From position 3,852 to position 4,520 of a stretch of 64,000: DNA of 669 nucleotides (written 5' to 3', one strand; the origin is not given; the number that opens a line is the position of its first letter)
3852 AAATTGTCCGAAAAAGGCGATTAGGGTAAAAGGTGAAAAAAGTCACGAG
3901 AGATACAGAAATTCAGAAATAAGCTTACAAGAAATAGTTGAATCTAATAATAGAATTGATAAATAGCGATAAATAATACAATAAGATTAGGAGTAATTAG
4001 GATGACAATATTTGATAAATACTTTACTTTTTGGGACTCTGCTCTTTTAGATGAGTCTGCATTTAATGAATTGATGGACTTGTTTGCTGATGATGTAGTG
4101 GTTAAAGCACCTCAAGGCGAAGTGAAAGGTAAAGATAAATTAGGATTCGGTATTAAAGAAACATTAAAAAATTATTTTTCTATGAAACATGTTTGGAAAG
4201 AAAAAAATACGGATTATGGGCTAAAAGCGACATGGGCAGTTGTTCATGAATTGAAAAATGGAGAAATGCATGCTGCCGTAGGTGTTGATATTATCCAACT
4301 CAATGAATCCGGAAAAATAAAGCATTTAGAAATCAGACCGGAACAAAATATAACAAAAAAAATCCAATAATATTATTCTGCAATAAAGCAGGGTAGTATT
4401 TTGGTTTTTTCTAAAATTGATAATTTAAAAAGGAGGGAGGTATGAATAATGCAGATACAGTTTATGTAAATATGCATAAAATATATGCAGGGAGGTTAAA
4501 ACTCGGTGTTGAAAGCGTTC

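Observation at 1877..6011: TetR-controlled five-gene operon of unassigned pathway (membrane cyclase-like, flavodoxin-ferredoxin, NTF2-like, lactonase, SDR)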

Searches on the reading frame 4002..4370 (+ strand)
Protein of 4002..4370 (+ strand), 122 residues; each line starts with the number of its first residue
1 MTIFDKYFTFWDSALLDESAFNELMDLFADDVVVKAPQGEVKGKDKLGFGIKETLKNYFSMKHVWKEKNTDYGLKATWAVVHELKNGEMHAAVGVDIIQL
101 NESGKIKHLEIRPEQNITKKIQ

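Call 3: search_protein_families(library=pfam, proteins=[window:4002-4370:+], max_evalue=0.01)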
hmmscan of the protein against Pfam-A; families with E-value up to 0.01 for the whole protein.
window:4002-4370:+ (122 aa): 1 family
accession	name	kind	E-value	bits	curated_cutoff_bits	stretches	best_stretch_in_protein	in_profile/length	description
PF12680.13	SnoaL_2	-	1.1e-05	26.4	27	1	15-107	7-100/102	SnoaL-like domain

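Call 5: search_protein_families(library=ncbifam, proteins=[window:4002-4370:+], max_evalue=0.001)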
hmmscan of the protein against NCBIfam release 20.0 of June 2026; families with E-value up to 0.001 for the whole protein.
window:4002-4370:+ (122 aa): 0 families

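Call 27: search_solved_structures(query=window:4002-4370:+, max_evalue=1)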
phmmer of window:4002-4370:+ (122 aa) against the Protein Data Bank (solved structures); distinct sequences matched with E-value up to 1: 4.
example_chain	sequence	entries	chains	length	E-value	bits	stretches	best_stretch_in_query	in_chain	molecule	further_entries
3er7_A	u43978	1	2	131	2.2e-10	43.8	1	2-114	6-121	uncharacterized NTF2-like protein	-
6isk_A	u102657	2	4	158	9.8e-05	25.6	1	2-112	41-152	XimE, SnoaL-like domain protein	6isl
3flj_A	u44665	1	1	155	0.0092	19.3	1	76-111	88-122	uncharacterized protein conserved in bacteria with a cystatin-like fold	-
3f8x_A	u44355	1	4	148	0.21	14.9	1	15-111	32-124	putative delta-5-3-ketosteroid isomerase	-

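Call 37: find_homologous_proteins(query=window:4002-4370:+, max_evalue=0.001)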
Query window:4002-4370:+ (122 aa): 8 proteins with E <= 0.001 among 10 candidates.
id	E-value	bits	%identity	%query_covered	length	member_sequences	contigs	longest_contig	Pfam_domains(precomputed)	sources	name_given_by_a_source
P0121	8.4e-76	270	100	100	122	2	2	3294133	PF12680.14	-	-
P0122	7.8e-63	228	85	99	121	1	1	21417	PF12680.14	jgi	-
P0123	8.1e-63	228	86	100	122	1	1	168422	-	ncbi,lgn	ncbi:MAG: hypothetical protein ACRQFF_00695 [Sphaerochaeta sp.]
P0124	7.9e-49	183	72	99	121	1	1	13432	-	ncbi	ncbi:MAG: hypothetical protein R3Y40_04355 [Eubacteriales bacterium]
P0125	2.9e-47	177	66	100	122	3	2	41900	-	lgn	-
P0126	3.7e-47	177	65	99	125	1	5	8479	-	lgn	-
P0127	5.9e-47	176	69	99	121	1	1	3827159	-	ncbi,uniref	ncbi:hypothetical protein RFF05_12295 [Bengtsoniella intestinalis]|uniref:hypothetical protein n=1 T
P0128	1.2e-27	114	74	57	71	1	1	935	-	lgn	-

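Call 38: find_encoding_contigs(protein=P0122, flank=7000, max_places=2)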
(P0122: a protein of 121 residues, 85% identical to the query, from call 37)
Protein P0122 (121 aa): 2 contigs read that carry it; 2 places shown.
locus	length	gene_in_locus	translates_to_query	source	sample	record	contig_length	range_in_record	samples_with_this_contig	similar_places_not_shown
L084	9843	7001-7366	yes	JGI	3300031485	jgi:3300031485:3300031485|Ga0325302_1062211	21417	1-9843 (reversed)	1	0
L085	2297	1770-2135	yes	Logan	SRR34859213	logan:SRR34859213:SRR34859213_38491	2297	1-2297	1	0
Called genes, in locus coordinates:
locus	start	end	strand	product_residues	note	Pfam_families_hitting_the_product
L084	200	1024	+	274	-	PF01551:Peptidase_M23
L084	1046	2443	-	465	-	PF00037:Fer4 (faint), PF02906:Fe_hyd_lg_C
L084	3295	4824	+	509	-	PF08269:dCache_2, PF17200:sCache_2, PF00990:GGDEF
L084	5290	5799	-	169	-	PF00440:TetR_N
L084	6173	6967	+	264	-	PF13746:Fer4_18 (weak), PF13484:Fer4_16 (faint), PF14697:Fer4_21 (faint), PF00037:Fer4 (faint), PF12797:Fer4_2 (faint), PF12838:Fer4_7 (weak), PF13187:Fer4_9, PF13237:Fer4_10 (weak)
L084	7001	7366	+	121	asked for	PF12680:SnoaL_2 (weak)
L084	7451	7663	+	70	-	-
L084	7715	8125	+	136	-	-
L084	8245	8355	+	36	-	PF13936:HTH_38 (weak), PF13384:HTH_23 (weak), PF08281:Sigma70_r4_2 (weak)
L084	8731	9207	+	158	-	PF09719:C_GCAxxG_C_C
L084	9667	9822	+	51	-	-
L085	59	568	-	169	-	PF00440:TetR_N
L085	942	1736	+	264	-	PF13746:Fer4_18 (weak), PF13484:Fer4_16 (faint), PF14697:Fer4_21 (faint), PF00037:Fer4 (faint), PF12797:Fer4_2 (faint), PF12838:Fer4_7 (weak), PF13187:Fer4_9, PF13237:Fer4_10 (weak)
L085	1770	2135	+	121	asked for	PF12680:SnoaL_2 (weak)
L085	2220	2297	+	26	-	?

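Call 39: find_encoding_contigs(protein=P0124, flank=7000, max_places=2)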
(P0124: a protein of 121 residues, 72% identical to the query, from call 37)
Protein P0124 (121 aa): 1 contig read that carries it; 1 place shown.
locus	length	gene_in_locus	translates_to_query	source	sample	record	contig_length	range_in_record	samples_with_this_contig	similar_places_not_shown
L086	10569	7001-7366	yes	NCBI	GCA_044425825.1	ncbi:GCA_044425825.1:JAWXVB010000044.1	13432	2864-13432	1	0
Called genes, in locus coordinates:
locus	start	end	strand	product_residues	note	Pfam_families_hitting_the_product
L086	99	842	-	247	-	PF13187:Fer4_9 (faint), PF00037:Fer4 (faint), PF12837:Fer4_6 (faint), PF14697:Fer4_21 (faint)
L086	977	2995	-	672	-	PF00324:AA_permease, PF13520:AA_permease_2, PF02080:TrkA_C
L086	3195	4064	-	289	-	PF01937:ARMT1-like_dom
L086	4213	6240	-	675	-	PF00724:Oxidored_FMN, PF07992:Pyr_redox_2 (weak), PF00890:FAD_binding_2 (faint), PF07992:Pyr_redox_2, PF13450:NAD_binding_8 (weak), PF13738:Pyr_redox_3, PF00070:Pyr_redox, PF01266:DAO (weak), +4 more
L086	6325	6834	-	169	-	PF00440:TetR_N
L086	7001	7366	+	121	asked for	-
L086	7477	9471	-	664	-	PF00724:Oxidored_FMN, PF00070:Pyr_redox (weak), PF03486:HI0933_like (weak), PF07992:Pyr_redox_2, PF12831:FAD_oxidored (weak), PF13450:NAD_binding_8 (weak), PF13738:Pyr_redox_3, PF00070:Pyr_redox, +7 more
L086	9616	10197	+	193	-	PF14278:TetR_C_8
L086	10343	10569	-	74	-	?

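Call 40: find_encoding_contigs(protein=P0125, flank=7000, max_places=2)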
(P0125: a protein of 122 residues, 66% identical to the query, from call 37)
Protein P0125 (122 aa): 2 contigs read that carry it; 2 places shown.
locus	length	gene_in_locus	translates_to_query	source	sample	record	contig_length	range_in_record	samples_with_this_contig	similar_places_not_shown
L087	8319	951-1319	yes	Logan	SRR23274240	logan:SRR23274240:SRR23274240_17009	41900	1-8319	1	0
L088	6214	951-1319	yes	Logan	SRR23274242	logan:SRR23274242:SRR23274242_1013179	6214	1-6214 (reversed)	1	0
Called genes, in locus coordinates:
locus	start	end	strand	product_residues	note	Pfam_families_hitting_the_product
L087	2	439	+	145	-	?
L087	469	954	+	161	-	PF13577:SnoaL_4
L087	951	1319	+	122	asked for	-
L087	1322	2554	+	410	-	PF07690:MFS_1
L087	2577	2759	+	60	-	-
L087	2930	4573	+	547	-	PF00884:Sulfatase, PF16347:SGSH_C (weak)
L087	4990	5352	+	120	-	PF07291:MauE (weak), PF07681:DoxX, PF13564:DoxX_2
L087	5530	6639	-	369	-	PF06779:MFS_4 (weak), PF07690:MFS_1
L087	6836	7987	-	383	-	-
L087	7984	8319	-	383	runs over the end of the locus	PF20510:HgmA_N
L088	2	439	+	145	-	?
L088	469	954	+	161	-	PF13577:SnoaL_4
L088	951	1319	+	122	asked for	-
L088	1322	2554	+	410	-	PF07690:MFS_1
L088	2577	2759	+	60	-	-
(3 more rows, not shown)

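Call 41: find_encoding_contigs(protein=P0126, flank=7000, max_places=2)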
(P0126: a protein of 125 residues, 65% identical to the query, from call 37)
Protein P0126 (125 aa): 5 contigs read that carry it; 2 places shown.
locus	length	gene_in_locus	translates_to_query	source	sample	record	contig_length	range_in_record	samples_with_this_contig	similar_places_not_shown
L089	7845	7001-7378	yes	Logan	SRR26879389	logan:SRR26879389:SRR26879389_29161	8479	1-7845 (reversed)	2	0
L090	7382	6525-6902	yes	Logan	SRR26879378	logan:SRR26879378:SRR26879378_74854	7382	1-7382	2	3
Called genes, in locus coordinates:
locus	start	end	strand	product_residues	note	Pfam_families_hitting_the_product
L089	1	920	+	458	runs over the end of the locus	PF00395:SLH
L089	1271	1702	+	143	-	-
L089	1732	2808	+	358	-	PF03382:DUF285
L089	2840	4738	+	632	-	-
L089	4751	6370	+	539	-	-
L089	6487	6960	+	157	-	PF07866:DUF1653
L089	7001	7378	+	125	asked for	-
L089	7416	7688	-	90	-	PF02805:Ada_Zn_binding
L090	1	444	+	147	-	?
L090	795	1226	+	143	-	-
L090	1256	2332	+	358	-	PF03382:DUF285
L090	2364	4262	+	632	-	-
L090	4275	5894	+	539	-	-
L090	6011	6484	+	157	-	PF07866:DUF1653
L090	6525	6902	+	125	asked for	-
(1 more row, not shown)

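Call 49: search_protein_families(library=pfam, proteins=[L084:7715-8125:+, L086:4213-6240:-], max_evalue=0.001)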
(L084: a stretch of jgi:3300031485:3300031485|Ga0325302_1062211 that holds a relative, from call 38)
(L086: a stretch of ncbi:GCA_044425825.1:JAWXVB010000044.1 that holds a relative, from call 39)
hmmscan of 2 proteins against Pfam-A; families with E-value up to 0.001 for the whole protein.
L084:7715-8125:+ (136 aa): 0 families

L086:4213-6240:- (675 aa): 12 families
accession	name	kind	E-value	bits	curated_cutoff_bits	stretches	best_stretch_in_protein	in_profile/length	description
PF00724.26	Oxidored_FMN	-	5.3e-51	174.3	27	1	8-364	2-338/342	NADH:flavin oxidoreductase / NADH oxidase family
PF07992.20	Pyr_redox_2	-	1.3e-35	123.7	26.1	2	420-635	2-237/291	Pyridine nucleotide-disulphide oxidoreductase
PF00070.33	Pyr_redox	-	3e-16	60.1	22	2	541-611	2-70/82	Pyridine nucleotide-disulphide oxidoreductase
PF01266.30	DAO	-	8.7e-15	55.5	27.9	2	541-595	2-55/353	FAD dependent oxidoreductase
PF13738.12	Pyr_redox_3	-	1e-14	54.9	30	1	498-640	122-272/305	Pyridine nucleotide-disulphide oxidoreductase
PF13450.12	NAD_binding_8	-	3.9e-14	53.1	21.9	1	423-459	1-37/68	NAD(P)-binding Rossmann-like domain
PF01134.28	GIDA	-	5.6e-09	36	22.1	0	422-456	3-38/391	Glucose inhibited division protein A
PF03486.20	HI0933_like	-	1e-07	32.1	50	0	421-454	3-36/244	HI0933-like protein Rossmann domain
PF00890.30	FAD_binding_2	-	4.7e-07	29.8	20.4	0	422-460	3-37/414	FAD binding domain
PF12831.13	FAD_oxidored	-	7.6e-07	29.2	27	1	422-467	3-48/416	FAD dependent oxidoreductase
PF02737.24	3HCDH_N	-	2.7e-06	27.9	22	0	422-467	3-48/180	3-hydroxyacyl-CoA dehydrogenase, NAD binding domain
PF13434.12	Lys_Orn_oxgnase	-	0.00074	19.2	21.3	0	485-563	132-213/339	L-lysine 6-monooxygenase/L-ornithine 5-monooxygenase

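Call 92: predict_structure(alignment_id=A6)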
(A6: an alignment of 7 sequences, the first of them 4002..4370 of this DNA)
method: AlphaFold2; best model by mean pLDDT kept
length: 122 residues; sequences in the alignment: 7
mean_pLDDT: 90.6   pTM: 0.82
mean pLDDT of the five models: 90.6, 90.1, 89.6, 89.0, 55.8
residues with pLDDT >= 90: 101; 70-90: 13; 50-70: 3; < 50: 5
segments of 3 or more residues with pLDDT < 50: 119-122
pLDDT, mean of each block of 10 residues (from residue 1): 94 95 98 94 96 93 92 90 92 93 96 65 38
secondary structure, 60 per line:
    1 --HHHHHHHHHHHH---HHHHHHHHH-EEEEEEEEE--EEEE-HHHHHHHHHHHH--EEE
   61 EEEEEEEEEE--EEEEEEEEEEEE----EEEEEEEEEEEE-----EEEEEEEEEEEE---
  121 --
elements in order: H3-14 H18-26 E28-36 E39-42 H44-55 E58-70 E73-84 E89-100 E106-117

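Call 95: fold_search(model_id=the predicted structure, library=pdb)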
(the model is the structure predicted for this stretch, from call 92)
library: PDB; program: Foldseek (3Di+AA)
matches with E <= 10: 909; with E <= 0.001: 318
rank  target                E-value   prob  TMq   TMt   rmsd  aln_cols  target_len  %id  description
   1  3er7_A                7.3e-12  1.00  0.88  0.90   1.7       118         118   28  Crystal structure of NTF2-like protein of unknown function (YP_001812677.1) from EXIGUOBACTERIUM SP. 255-15 at 1.50 A  (released 2008-10-14)
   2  3er7_B                1.1e-11  1.00  0.88  0.87   2.1       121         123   27  Crystal structure of NTF2-like protein of unknown function (YP_001812677.1) from EXIGUOBACTERIUM SP. 255-15 at 1.50 A  (released 2008-10-14)
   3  6isk_A                2.8e-09  1.00  0.88  0.90   1.5       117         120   26  SnoaL-like cyclase XimE (released 2019-11-20)
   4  6uad                  8.2e-07  1.00  0.79  0.80   2.4       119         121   16  Ketosteroid isomerase (C. testosteroni) with truncated & designed loop for precise positioning of a catalytic E38 (released 2020-09-16)
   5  3unl_A                8.7e-07  1.00  0.75  0.74   1.9       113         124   16  Crystal structure of ketosteroid isomerase F54G from Pseudomonas testosteroni (released 2012-11-21)
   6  3t8n_B                1.0e-06  1.00  0.69  0.65   4.0       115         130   16  Crystal structure of ketosteroid isomerase Y16AD103A from Pseudomonas putida (released 2011-11-23)
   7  3owu_A                1.2e-06  1.00  0.75  0.72   2.5       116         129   16  Crystal Structure of Ketosteroid Isomerase D40N/C69S/C81S/C97S/F86C-CN from P. putida with Bound Equilenin (released 2011-09-21)
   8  3mki_A                1.3e-06  1.00  0.77  0.76   2.2       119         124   17  Crystal Structure of Ketosteroid Isomerase D38ED99N from Pseudomonas Testosteroni (tKSI) (released 2011-11-23)
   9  3ows_A                1.3e-06  1.00  0.71  0.68   3.4       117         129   15  Crystal Structure of Ketosteroid Isomerase D40N/C69S/C81S/C97S/M116C-CN from P. putida with Bound Equilenin (released 2011-09-21)
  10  3m8c_A                1.5e-06  1.00  0.75  0.74   2.0       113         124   15  Crystal Structure of Ketosteroid Isomerase D99N from Pseudomonas Testosteroni (tKSI) with Equilenin Bound (released 2010-04-14)
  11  3ov4_D                1.5e-06  1.00  0.73  0.73   3.8       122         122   15  Crystal Structure of Ketosteroid Isomerase P39GV40GS42G from Pseudomonas Testosteroni (tKSI) bound to Equilenin (released 2011-10-26)
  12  1oh0_B                1.7e-06  1.00  0.71  0.68   3.4       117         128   15  CRYSTAL STRUCTURE OF KETOSTEROID ISOMERASE COMPLEXED WITH EQUILENIN (released 2003-06-04)
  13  3myt_A                1.8e-06  1.00  0.77  0.76   2.2       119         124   17  Crystal structure of Ketosteroid Isomerase D38HD99N from Pseudomonas testosteroni (tKSI) (released 2011-11-23)
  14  5kp1_A                1.8e-06  1.00  0.71  0.70   3.4       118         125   16  Crystal Structure of Ketosteroid Isomerase from Pseudomonas putida (pKSI) bound to Equilenin; D40N, Y16(Cl-Y) (released 2016-09-07)
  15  1dmm                  1.8e-06  1.00  0.69  0.69   3.4       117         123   14  CRYSTAL STRUCTURES OF MUTANT ENZYMES Y57F OF KETOSTEROID ISOMERASE FROM PSEUDOMONAS PUTIDA BIOTYPE B (released 2000-05-23)
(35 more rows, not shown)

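Call 99: search_solved_structures(query=A6, max_evalue=0.01, show_alignments=2)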
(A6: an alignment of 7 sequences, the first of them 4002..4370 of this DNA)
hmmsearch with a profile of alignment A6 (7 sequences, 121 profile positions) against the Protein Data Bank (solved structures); distinct sequences matched with E-value up to 0.01: 2.
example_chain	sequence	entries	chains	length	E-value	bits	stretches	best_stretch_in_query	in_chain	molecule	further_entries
3er7_A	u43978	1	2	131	1.5e-15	60.6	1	2-115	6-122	uncharacterized NTF2-like protein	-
6isk_A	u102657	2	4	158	5.6e-07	32.9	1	2-109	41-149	XimE, SnoaL-like domain protein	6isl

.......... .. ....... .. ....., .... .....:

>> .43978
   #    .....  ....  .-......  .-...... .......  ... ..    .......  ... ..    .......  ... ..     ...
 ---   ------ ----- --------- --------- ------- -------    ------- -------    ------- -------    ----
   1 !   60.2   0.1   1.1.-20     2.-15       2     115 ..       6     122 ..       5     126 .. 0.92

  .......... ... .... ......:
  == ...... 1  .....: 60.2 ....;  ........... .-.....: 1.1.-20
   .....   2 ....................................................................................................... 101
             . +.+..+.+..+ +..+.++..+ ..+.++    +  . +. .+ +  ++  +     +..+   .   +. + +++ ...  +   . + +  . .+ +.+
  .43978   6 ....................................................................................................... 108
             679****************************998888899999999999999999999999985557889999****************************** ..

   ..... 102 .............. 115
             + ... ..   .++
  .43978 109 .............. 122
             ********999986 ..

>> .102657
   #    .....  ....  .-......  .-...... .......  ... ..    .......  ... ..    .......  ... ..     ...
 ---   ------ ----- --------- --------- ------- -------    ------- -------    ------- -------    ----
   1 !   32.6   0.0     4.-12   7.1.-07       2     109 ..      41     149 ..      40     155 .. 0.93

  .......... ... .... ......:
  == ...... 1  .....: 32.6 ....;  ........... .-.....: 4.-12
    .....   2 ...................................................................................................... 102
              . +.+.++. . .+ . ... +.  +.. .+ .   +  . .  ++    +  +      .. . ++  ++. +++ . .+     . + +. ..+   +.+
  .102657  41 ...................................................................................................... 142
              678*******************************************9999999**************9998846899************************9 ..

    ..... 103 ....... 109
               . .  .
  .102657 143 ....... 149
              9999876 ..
